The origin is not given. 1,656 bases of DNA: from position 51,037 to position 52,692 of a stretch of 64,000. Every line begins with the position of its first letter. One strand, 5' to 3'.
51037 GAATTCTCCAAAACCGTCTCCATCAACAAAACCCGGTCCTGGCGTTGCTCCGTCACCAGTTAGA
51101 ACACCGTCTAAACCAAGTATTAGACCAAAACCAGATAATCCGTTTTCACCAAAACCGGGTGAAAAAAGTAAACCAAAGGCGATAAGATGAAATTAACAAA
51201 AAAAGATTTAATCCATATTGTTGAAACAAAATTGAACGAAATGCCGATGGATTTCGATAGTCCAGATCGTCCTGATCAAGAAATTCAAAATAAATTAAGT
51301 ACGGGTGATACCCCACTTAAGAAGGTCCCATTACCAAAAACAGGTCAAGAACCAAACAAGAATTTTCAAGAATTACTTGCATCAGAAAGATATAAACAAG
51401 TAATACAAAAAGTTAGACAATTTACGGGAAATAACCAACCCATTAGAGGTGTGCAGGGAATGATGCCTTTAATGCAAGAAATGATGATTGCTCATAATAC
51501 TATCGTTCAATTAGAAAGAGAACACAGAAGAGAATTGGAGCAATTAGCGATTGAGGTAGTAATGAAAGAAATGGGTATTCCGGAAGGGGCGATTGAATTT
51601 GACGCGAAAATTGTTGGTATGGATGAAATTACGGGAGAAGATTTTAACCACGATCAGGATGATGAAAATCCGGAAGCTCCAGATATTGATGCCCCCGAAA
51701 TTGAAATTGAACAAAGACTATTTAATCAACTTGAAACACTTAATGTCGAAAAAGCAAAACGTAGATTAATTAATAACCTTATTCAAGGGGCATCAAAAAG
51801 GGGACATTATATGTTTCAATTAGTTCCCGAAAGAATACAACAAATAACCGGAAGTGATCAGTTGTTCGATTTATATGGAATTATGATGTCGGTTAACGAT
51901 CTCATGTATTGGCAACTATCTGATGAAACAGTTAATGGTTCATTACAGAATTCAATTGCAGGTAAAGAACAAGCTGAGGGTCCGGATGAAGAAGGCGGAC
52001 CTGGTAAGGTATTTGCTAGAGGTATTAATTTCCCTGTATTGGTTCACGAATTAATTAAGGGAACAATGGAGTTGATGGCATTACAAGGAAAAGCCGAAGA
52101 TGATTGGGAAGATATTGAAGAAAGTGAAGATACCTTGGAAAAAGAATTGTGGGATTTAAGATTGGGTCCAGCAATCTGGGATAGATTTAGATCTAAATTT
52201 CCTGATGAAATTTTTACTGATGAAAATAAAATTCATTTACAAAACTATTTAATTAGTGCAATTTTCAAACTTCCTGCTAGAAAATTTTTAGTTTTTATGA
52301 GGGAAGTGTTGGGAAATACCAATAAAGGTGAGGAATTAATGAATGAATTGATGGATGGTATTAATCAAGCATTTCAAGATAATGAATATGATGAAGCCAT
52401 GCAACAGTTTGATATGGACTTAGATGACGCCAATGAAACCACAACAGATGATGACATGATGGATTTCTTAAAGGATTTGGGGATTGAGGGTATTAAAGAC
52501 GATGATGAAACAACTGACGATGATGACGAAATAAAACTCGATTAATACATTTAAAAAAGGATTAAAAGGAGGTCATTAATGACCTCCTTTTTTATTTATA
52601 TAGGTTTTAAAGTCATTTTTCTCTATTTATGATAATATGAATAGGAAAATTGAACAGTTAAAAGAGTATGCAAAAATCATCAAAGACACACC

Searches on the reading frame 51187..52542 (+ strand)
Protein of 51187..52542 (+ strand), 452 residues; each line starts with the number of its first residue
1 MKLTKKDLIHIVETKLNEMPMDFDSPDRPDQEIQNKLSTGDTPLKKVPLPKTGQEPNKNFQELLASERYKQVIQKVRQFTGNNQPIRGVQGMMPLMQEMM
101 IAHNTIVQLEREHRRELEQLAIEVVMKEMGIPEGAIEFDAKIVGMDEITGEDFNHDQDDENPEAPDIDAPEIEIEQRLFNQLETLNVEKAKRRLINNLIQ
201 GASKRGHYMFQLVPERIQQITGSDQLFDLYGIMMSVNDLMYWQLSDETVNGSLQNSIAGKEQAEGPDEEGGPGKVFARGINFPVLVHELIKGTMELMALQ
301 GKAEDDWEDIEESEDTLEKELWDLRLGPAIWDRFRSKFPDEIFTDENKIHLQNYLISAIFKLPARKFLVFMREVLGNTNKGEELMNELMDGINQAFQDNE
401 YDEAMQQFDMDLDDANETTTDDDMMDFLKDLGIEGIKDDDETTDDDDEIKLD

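Call 3: search_protein_families(library=pfam, proteins=[window:51187-52542:+], max_evalue=0.1)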
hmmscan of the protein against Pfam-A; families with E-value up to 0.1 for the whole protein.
window:51187-52542:+ (452 aa): 1 family
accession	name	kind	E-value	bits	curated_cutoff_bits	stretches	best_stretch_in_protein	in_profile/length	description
PF16550.10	RPN13_C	-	0.048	14.3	39.3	0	389-429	71-110/112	UCH-binding domain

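Call 4: search_protein_families(library=phrogs, proteins=[window:51187-52542:+], max_evalue=0.01)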
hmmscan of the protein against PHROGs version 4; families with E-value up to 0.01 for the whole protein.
window:51187-52542:+ (452 aa): 0 families

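Call 96: search_solved_structures(query=window:51187-52542:+, max_evalue=1)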
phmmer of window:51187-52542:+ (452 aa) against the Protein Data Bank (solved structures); distinct sequences matched with E-value up to 1: 0.

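Call 97: search_dna_similar(query=window:51187-52542:+, collection=phages, mode=protein, max_rows=12, max_evalue=0.0001)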
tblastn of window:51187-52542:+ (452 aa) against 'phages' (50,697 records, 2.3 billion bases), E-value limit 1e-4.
Records with a match: 2; places in all: 2; records where one place covers at least 80% of the query: 0.
Best place of each record, by identity: <60% 2.
By first word of the organism name: uncultured 2.
By host as written in the record: - 2.
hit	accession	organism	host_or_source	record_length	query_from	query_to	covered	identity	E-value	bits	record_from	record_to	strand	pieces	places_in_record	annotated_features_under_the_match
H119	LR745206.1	uncultured phage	metagenomic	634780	121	429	68%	23.4%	7e-9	64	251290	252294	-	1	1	record has no annotation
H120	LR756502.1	uncultured phage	metagenomic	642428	275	409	30%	26.7%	1e-6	57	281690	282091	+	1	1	record has no annotation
